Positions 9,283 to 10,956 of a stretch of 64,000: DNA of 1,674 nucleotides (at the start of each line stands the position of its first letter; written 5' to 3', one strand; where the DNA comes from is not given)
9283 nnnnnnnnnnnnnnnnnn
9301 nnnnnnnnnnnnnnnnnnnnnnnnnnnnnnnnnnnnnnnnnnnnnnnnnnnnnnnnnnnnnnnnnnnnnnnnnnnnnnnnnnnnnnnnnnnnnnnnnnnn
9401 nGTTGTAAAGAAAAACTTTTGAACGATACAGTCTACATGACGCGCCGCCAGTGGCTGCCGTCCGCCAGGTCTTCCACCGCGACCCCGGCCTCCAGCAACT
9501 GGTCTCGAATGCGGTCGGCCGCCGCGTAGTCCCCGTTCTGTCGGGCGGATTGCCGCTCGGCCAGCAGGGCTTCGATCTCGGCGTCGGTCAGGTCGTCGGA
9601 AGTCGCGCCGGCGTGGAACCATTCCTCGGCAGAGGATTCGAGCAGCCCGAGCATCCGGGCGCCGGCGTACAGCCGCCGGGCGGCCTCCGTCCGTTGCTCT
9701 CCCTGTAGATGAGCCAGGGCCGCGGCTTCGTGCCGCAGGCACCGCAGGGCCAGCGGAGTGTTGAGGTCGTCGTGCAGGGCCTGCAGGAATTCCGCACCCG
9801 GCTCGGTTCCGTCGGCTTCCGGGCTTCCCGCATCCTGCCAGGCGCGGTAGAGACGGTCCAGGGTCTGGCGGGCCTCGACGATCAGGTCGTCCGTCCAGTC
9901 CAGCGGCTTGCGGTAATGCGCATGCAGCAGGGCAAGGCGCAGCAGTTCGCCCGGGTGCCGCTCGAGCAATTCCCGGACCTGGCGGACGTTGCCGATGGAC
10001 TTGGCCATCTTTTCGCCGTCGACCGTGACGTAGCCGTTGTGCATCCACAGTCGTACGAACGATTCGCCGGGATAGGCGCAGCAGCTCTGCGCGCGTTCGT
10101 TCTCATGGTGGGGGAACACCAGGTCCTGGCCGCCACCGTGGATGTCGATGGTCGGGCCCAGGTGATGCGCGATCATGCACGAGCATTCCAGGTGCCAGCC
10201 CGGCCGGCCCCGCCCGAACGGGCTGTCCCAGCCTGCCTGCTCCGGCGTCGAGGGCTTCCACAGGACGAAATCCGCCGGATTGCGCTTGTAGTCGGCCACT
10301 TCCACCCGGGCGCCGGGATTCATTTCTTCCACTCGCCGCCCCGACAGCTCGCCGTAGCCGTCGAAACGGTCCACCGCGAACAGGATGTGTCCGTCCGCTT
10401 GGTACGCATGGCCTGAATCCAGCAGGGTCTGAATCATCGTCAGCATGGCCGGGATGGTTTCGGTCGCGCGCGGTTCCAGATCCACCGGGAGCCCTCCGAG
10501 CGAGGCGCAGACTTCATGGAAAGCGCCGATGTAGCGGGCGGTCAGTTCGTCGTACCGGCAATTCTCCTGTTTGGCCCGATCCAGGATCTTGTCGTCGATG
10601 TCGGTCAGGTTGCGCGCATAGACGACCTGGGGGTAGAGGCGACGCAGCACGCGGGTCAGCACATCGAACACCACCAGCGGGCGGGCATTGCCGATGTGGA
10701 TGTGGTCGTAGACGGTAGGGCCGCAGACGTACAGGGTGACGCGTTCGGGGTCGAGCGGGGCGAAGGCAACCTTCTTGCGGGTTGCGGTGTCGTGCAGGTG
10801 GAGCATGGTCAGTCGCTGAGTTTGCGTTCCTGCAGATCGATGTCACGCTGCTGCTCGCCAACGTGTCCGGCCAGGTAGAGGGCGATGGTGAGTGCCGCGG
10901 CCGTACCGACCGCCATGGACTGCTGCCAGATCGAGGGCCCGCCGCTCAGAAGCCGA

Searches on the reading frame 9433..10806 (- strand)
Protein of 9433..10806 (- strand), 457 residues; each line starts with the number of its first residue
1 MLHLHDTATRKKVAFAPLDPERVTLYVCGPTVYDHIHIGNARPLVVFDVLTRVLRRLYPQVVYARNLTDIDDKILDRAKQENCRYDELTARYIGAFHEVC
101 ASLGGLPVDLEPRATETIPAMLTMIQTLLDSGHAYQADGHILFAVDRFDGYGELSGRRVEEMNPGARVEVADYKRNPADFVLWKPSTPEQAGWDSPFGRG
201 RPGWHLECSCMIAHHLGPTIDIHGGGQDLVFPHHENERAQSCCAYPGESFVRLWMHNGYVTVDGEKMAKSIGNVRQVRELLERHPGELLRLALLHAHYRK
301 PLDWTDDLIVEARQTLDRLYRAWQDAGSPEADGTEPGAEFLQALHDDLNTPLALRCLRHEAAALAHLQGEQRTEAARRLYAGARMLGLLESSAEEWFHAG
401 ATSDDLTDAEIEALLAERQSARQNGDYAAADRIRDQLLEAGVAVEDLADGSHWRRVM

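Call 5: search_protein_families(library=ncbifam, proteins=[window:9433-10806:-], max_evalue=0.01)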
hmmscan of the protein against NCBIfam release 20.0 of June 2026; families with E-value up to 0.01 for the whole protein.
window:9433-10806:- (457 aa): 13 families
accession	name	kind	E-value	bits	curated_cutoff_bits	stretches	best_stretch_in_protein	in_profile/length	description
TIGR00435.1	cysS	equivalog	8.3e-143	476.8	340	1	2-455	1-465/466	cysteine--tRNA ligase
NF011108.0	PRK14536.1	equivalog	2.9e-86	290.2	780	2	2-320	3-334/490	cysteine--tRNA ligase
TIGR03447.1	mycothiol_MshC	equivalog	8.1e-80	268.6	485.1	1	2-379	18-399/411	cysteine--1-D-myo-inosityl 2-amino-2-deoxy-alpha-D-glucopyranoside ligase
NF011107.0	PRK14534.1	equivalog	1.2e-52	179.5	744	1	2-306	3-320/481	cysteine--tRNA ligase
NF008957.0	PRK12300.1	subfamily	1.8e-10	39.5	677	1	222-328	582-689/946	leucine--tRNA ligase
TIGR00395.1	leuS_arch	equivalog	3.4e-08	32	648.5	1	220-338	574-694/938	leucine--tRNA ligase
NF008900.0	PRK12267.1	equivalog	2e-07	29.9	598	1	256-295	289-328/648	methionine--tRNA ligase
TIGR00398.1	metG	equivalog_domain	5.4e-05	22.1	336.35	1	256-296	317-357/530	methionine--tRNA ligase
TIGR00396.1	leuS_bact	equivalog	0.00011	20.5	548.4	1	259-328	598-668/843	leucine--tRNA ligase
TIGR00392.1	ileS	equivalog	0.00018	19.8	621.4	1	245-317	590-662/861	isoleucine--tRNA ligase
NF001100.0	PRK00133.1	equivalog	0.00052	18.7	587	0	255-296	319-361/676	methionine--tRNA ligase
NF009687.0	PRK13208.1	equivalog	0.0013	17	738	0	261-322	529-590/801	valine--tRNA ligase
TIGR00467.1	lysS_arch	equivalog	0.0029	16.2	147.55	0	260-325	268-335/515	lysine--tRNA ligase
